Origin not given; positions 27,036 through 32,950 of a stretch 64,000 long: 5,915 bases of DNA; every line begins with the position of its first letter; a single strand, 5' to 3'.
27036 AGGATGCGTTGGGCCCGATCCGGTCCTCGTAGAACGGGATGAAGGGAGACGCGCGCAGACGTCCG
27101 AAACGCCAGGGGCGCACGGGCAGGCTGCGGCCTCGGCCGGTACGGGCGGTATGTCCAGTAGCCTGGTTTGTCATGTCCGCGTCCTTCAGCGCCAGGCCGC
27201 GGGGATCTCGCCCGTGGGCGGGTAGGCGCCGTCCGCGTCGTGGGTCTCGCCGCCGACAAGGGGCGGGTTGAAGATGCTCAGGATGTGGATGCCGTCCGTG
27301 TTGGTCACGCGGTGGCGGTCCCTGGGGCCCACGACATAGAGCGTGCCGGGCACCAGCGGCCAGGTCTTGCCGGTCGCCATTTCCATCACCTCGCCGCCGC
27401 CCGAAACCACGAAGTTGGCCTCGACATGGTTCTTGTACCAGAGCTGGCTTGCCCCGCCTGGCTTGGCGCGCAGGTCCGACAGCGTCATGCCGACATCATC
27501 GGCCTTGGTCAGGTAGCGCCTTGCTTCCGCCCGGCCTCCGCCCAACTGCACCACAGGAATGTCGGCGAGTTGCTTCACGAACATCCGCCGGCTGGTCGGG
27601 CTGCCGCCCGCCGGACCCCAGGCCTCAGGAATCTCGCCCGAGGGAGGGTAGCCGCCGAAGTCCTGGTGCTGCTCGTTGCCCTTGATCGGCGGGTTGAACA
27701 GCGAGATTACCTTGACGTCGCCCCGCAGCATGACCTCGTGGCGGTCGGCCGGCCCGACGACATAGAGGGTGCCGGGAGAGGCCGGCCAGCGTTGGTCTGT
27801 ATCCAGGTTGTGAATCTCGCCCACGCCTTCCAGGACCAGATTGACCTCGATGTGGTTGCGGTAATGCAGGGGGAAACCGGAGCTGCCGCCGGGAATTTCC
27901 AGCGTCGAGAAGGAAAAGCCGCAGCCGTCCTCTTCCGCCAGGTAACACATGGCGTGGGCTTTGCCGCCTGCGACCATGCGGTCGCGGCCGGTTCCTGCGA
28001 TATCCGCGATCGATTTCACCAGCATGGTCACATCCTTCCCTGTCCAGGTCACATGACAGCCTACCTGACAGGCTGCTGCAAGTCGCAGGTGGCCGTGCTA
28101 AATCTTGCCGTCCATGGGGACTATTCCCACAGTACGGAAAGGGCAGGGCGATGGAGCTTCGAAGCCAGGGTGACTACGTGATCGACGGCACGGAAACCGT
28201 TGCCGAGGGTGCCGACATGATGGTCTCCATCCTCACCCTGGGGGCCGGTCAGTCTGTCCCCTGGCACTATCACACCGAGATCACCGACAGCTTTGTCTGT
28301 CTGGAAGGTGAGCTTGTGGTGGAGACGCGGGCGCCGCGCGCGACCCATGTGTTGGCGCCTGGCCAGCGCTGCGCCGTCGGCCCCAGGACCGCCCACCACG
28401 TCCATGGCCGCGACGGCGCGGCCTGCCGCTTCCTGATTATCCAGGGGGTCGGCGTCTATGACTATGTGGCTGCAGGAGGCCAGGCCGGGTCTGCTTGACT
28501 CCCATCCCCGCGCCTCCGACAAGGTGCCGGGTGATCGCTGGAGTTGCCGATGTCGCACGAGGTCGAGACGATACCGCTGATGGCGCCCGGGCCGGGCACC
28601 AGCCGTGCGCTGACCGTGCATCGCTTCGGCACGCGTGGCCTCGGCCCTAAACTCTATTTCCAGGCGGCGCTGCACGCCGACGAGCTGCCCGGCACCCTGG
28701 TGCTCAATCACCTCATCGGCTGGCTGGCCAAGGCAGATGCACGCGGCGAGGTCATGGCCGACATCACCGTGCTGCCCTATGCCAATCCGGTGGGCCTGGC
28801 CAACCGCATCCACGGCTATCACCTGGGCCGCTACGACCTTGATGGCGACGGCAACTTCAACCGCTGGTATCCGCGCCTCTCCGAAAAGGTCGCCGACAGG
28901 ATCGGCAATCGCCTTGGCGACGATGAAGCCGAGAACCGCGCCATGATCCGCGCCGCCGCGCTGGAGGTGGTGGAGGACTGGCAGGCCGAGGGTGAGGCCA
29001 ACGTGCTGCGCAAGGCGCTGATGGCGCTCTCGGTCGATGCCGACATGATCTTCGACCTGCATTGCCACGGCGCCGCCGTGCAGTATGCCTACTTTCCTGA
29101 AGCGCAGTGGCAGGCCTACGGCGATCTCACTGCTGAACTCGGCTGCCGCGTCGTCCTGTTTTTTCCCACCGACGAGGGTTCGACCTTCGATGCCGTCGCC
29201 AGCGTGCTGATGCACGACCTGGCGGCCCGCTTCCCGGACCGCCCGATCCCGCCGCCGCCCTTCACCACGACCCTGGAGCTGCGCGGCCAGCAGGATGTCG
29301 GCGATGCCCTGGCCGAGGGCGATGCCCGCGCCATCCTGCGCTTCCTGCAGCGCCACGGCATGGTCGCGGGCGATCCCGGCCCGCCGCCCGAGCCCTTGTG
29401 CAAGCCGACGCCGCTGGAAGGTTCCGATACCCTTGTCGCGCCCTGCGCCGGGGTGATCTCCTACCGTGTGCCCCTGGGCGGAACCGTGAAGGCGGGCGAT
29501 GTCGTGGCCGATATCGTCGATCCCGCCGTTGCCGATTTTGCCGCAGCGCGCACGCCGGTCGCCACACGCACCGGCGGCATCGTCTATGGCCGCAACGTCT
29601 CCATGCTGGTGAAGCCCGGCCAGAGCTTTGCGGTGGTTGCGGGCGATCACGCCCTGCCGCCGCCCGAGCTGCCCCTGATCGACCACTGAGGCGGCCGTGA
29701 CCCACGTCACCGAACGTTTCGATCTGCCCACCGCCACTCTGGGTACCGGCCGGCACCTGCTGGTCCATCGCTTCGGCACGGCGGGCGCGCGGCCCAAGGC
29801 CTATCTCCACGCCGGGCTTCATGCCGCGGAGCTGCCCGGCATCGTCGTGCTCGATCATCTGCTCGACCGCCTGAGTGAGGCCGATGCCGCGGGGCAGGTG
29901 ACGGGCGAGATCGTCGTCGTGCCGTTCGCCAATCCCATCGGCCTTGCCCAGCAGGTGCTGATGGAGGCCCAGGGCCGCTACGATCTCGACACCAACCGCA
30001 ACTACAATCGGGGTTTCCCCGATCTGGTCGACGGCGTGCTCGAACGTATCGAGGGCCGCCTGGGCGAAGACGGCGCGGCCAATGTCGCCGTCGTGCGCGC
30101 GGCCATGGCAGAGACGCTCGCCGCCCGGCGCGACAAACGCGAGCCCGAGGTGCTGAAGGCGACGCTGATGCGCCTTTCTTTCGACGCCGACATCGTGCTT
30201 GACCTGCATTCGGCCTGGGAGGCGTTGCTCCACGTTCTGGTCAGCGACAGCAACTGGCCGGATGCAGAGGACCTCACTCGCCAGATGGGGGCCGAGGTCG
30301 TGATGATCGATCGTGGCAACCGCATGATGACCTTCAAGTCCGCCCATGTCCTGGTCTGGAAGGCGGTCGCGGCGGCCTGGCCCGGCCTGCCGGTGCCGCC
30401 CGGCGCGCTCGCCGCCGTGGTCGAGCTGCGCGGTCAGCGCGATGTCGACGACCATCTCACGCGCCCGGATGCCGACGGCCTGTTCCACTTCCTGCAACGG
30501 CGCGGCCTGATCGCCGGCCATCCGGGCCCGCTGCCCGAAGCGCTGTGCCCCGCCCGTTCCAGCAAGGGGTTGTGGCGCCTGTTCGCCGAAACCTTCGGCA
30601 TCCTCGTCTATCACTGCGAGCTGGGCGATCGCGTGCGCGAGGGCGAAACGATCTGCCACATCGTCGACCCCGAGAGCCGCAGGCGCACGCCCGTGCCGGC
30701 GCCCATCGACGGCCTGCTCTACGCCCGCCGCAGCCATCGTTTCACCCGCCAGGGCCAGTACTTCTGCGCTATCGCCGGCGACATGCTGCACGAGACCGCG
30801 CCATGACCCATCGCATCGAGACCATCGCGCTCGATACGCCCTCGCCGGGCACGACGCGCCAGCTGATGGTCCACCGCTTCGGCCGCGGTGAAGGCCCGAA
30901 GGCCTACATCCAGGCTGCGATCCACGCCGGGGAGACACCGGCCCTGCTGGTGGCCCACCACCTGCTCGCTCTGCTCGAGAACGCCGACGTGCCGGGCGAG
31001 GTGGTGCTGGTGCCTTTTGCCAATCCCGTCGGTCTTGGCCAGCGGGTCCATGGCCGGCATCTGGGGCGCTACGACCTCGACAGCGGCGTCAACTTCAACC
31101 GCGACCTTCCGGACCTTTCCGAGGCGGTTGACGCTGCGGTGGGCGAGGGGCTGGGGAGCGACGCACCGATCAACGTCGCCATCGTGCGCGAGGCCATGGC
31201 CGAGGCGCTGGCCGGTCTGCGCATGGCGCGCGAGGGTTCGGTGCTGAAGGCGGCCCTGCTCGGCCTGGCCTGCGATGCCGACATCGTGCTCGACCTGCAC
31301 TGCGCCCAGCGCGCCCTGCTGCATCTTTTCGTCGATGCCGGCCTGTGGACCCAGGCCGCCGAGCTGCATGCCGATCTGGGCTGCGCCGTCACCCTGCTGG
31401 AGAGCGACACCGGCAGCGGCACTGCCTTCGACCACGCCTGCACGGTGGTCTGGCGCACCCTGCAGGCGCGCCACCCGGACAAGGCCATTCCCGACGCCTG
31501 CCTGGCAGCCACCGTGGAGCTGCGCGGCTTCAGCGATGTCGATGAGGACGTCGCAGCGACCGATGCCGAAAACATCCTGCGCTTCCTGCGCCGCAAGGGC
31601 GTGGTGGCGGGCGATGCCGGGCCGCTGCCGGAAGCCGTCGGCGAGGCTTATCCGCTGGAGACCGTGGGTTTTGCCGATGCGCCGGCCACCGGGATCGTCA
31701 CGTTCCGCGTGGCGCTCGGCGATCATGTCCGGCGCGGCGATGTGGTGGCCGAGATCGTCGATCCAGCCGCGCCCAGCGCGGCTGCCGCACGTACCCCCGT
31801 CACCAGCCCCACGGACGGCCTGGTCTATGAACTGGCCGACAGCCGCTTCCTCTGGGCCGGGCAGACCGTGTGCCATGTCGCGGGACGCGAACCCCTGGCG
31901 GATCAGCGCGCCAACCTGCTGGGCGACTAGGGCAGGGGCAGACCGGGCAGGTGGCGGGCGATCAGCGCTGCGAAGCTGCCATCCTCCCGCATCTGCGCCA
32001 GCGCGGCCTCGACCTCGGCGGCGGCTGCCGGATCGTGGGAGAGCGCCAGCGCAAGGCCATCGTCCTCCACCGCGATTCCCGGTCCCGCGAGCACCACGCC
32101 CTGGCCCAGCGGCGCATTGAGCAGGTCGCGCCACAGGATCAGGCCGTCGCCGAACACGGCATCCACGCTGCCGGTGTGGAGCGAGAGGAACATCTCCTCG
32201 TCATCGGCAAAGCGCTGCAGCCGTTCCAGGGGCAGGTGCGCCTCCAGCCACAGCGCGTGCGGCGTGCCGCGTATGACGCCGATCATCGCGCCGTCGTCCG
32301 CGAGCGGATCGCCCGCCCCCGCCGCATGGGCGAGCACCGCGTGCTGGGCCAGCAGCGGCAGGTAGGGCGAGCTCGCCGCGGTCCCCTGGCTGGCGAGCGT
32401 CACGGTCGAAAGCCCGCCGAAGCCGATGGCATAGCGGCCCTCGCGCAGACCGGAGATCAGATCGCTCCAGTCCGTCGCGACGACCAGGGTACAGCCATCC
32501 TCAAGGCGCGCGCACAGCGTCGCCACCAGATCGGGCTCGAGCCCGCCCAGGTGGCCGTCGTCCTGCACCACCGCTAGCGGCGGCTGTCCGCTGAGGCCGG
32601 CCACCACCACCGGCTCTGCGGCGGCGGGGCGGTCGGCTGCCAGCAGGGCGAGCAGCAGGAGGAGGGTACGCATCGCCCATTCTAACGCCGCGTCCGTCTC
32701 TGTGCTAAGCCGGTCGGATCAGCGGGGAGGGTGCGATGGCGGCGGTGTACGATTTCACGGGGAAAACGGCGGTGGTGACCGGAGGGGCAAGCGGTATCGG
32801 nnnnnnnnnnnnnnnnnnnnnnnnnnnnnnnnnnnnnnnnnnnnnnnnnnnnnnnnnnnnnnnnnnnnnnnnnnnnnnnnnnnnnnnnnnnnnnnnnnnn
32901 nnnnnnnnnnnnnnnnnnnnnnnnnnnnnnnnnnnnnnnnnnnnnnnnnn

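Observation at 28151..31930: Three tandem AstE/AspA-family (DoeB-type) zinc deacylase paralogs plus a small cupin, divergent from the EctC-like array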

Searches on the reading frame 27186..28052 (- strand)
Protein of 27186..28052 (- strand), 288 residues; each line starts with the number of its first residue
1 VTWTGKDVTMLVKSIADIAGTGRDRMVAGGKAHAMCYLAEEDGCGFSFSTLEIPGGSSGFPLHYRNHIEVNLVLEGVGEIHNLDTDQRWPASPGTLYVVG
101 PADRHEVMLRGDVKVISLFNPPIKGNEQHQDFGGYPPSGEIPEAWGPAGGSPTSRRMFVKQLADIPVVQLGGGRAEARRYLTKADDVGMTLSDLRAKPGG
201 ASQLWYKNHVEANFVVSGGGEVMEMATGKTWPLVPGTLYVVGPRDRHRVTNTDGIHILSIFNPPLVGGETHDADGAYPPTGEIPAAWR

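Call 3: search_protein_families(library=pfam, proteins=[window:27186-28052:-], max_evalue=0.01)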
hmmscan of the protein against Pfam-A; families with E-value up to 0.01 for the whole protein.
window:27186-28052:- (288 aa): 3 families
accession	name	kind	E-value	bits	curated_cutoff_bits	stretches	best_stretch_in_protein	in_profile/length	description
PF06339.18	Ectoine_synth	-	4.7e-58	195.4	27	2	172-279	18-125/127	Ectoine synthase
PF07883.17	Cupin_2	-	3.3e-13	49.6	27.2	2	52-116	4-67/70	Cupin domain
PF02311.25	AraC_binding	-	5.4e-05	23.4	21.1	0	59-107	15-61/135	AraC-like ligand binding domain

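Call 4: search_protein_families(library=ncbifam, proteins=[window:27186-28052:-], max_evalue=0.01)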
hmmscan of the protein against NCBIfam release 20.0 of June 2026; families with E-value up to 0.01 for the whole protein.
window:27186-28052:- (288 aa): 2 families
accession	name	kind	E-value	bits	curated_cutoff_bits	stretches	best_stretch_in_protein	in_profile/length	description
NF009806.0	PRK13290.1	subfamily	3.1e-60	201.9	128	2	157-280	1-126/130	ectoine synthase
TIGR03890.1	nif11_cupin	hypoth_equivalog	0.0054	16.4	159.45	0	142-253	53-159/171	Nif11 domain/cupin domain-containing protein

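Call 12: search_solved_structures(query=window:27186-28052:-, max_evalue=0.01)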
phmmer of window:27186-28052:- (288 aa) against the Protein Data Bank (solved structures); distinct sequences matched with E-value up to 0.01: 4.
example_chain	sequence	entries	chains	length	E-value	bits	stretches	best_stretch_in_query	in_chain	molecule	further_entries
5ono_A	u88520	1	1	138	2.3e-23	86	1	176-287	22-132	L-ectoine synthase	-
5onn_A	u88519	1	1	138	4.2e-23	85.2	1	176-283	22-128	L-ectoine synthase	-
5onm_A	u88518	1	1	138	5.4e-23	84.8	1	176-283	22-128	L-ectoine synthase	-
5bxx_A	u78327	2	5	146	4.8e-22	81.7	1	10-142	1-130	L-ectoine synthase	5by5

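Call 52: find_related_loci(query=A3, collection=metagenome_contigs, flank=10000)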
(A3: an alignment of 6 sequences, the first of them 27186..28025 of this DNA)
Query A3 (279 aa) in metagenome_contigs; peptide patterns used: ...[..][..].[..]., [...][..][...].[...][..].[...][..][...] (x = any residue, [..] = any of these).
413 stretches matched a pattern; 349 encode a relative of the query (tblastn E <= 1e-3); the best 80 are kept; 80 distinct loci.
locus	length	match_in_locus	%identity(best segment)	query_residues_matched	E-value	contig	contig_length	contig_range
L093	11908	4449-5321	93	1-279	2e-177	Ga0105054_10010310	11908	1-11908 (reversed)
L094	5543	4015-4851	73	1-278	2e-140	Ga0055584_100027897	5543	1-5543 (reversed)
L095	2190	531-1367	71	1-278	3e-145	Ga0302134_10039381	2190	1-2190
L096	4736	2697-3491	54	1-279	8e-92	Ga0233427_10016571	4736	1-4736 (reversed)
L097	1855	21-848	46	1-279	2e-86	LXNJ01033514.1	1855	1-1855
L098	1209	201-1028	47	1-279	1e-87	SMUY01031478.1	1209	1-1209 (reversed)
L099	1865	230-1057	47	1-279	2e-83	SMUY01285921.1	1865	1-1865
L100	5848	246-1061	45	1-279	2e-73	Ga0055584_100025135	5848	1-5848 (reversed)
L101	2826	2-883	44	1-279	9e-73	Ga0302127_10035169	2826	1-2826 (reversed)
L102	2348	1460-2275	47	1-276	1e-73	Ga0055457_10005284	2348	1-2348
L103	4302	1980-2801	40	1-275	4e-71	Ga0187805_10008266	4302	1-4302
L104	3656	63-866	43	1-279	7e-71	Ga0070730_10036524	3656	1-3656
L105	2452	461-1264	43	1-279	4e-72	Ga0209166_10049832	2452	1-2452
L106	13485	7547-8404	41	1-275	2e-69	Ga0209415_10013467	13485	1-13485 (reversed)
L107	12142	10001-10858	41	1-275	2e-69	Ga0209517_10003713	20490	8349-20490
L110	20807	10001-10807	44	1-275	8e-69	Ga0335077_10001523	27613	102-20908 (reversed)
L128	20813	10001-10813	43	1-275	4e-67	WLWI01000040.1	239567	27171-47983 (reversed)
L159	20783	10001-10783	40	1-267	3e-64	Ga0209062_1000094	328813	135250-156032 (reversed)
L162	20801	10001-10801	39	1-275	2e-64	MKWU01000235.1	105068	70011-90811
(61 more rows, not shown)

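Call 56: search_protein_families(library=pfam, proteins=[L162:8830-9999:+, L162:7868-8728:+, L162:11305-12159:-, L162:12225-13325:-, L128:8529-9698:+, L128:7177-8091:+, L128:11163-11948:+, L159:9179-9847:+, L159:8141-9163:+, L110:8820-9581:+], max_evalue=0.0001)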
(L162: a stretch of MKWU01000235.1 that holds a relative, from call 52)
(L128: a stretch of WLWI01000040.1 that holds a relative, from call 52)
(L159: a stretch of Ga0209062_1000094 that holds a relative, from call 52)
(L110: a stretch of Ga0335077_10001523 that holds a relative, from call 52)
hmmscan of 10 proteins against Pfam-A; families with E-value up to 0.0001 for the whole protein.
L162:8830-9999:+ (389 aa): 2 families
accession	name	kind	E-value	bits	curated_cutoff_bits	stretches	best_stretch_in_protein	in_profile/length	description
PF00355.32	Rieske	-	2.2e-20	72.8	20.3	1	46-131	1-85/88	Rieske [2Fe-2S] domain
PF00848.25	Ring_hydroxyl_A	-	6.1e-18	65.9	24.9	1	182-374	3-207/208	Ring hydroxylating alpha subunit (catalytic domain)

L162:7868-8728:+ (286 aa): 1 family
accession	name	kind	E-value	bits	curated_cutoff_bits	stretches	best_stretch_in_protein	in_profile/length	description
PF05721.19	PhyH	-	6.1e-25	89.2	22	1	27-211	2-212/213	Phytanoyl-CoA dioxygenase (PhyH)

L162:11305-12159:- (284 aa): 1 family
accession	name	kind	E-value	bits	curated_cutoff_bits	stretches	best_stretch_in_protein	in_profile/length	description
PF02668.22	TauD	-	1.2e-61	209.4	27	1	7-275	2-267/267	Taurine catabolism dioxygenase TauD, TfdA family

L162:12225-13325:- (366 aa): 3 families
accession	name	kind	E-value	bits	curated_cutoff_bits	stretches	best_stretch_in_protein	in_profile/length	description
PF03054.22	tRNA_Me_trans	-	1.1e-70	237.9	20.6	1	10-207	2-201/202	tRNA methyl transferase HUP domain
PF20258.4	tRNA_Me_trans_C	-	1.5e-19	70.5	20.6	1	284-360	2-77/77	Aminomethyltransferase beta-barrel domain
PF20259.3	tRNA_Me_trans_M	-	5.6e-16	58.3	27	1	224-276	11-65/66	tRNA methyl transferase PRC-barrel domain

L128:8529-9698:+ (389 aa): 1 family
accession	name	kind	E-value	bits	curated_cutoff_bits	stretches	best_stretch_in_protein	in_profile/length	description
PF00296.26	Bac_luciferase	-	7.6e-65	219.7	27.9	1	39-355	1-313/314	Luciferase-like monooxygenase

L128:7177-8091:+ (304 aa): 2 families
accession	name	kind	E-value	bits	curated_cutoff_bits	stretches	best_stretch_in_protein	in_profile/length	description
PF03466.25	LysR_substrate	-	1.1e-44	152.8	28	1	96-301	2-208/209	LysR substrate binding domain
PF00126.33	HTH_1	-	1e-19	70.7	26.6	1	13-71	2-60/60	Bacterial regulatory helix-turn-helix protein, lysR family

L128:11163-11948:+ (261 aa): 2 families
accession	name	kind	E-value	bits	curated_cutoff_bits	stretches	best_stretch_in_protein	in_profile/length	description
PF03883.20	H2O2_YaaD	-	5e-83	278.7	29.6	1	1-242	1-234/236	Peroxide stress protein YaaA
PF21818.3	DUF6884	-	1.2e-08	35.6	30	1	104-180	36-107/135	Family of unknown function (DUF6884)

L159:9179-9847:+ (222 aa): 1 family
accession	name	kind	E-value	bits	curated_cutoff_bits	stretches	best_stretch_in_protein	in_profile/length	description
PF03352.18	Adenine_glyco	-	6e-20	72.3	25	1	39-136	23-121/177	Methyladenine glycosylase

L159:8141-9163:+ (340 aa): 4 families
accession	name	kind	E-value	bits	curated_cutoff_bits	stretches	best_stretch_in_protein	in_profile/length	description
PF00561.26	Abhydrolase_1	-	1.5e-29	103.8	25.8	1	88-320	5-240/245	alpha/beta hydrolase fold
PF12146.15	Hydrolase_4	-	1.1e-18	67.9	27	1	106-323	26-237/239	Serine aminopeptidase, S33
PF12697.13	Abhydrolase_6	-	3.1e-18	67.7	26.3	1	88-331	3-217/217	Alpha/beta hydrolase family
PF03096.20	Ndr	-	5.2e-05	22.5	23.3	1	132-215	80-167/283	Ndr family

L110:8820-9581:+ (253 aa): 2 families
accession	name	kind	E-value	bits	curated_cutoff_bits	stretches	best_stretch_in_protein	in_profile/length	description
PF13085.11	Fer2_3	-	9.4e-27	93.6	27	1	20-121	2-104/107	2Fe-2S iron-sulfur cluster binding domain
PF13183.11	Fer4_8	-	9.7e-10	39.3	27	1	159-233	1-67/68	4Fe-4S dicluster domain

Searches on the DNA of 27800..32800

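Call 66: search_rna_families(source=window, start=27800, end=32800, threshold=evalue, max_evalue=1)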
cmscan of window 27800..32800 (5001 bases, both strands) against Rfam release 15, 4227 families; matches with E-value up to 1: 0.
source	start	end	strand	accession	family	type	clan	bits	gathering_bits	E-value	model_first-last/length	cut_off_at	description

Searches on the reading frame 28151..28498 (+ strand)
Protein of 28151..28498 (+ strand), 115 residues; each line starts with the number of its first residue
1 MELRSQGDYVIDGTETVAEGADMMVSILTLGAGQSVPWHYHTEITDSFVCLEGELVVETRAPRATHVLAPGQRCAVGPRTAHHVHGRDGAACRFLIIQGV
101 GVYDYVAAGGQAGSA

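Call 3: search_protein_families(library=pfam, proteins=[window:28151-28498:+], max_evalue=0.01)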
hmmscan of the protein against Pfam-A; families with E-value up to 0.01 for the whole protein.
window:28151-28498:+ (115 aa): 1 family
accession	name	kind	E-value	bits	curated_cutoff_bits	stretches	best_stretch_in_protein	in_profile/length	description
PF07883.17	Cupin_2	-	1.5e-08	34.6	27.2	1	28-97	3-69/70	Cupin domain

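Call 4: search_protein_families(library=ncbifam, proteins=[window:28151-28498:+], max_evalue=0.01)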
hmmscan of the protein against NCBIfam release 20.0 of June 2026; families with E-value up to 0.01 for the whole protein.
window:28151-28498:+ (115 aa): 0 families

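Call 57: search_solved_structures(query=window:28151-28498:+, max_evalue=0.1, show_alignments=1)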
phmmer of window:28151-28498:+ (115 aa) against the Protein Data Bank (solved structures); distinct sequences matched with E-value up to 0.1: 6.
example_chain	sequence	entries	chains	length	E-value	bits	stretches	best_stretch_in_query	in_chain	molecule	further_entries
8hfb_A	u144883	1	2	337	3.7e-05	27.1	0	32-95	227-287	Quercetin 2,3-dioxygenase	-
1y3t_A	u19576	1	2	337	9.2e-05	25.8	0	32-83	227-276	Hypothetical protein yxaG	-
2h0v_A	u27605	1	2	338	9.3e-05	25.8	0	32-83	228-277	Quercetin 2,3-dioxygenase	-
1v70_A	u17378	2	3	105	0.013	19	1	20-96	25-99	probable antibiotics synthesis protein | hypothetical protein TTHA0104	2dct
7zvm_A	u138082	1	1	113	0.046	17.1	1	26-97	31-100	Mannose-6-phosphate isomerase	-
5bxx_A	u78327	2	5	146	0.076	16.5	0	20-87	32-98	L-ectoine synthase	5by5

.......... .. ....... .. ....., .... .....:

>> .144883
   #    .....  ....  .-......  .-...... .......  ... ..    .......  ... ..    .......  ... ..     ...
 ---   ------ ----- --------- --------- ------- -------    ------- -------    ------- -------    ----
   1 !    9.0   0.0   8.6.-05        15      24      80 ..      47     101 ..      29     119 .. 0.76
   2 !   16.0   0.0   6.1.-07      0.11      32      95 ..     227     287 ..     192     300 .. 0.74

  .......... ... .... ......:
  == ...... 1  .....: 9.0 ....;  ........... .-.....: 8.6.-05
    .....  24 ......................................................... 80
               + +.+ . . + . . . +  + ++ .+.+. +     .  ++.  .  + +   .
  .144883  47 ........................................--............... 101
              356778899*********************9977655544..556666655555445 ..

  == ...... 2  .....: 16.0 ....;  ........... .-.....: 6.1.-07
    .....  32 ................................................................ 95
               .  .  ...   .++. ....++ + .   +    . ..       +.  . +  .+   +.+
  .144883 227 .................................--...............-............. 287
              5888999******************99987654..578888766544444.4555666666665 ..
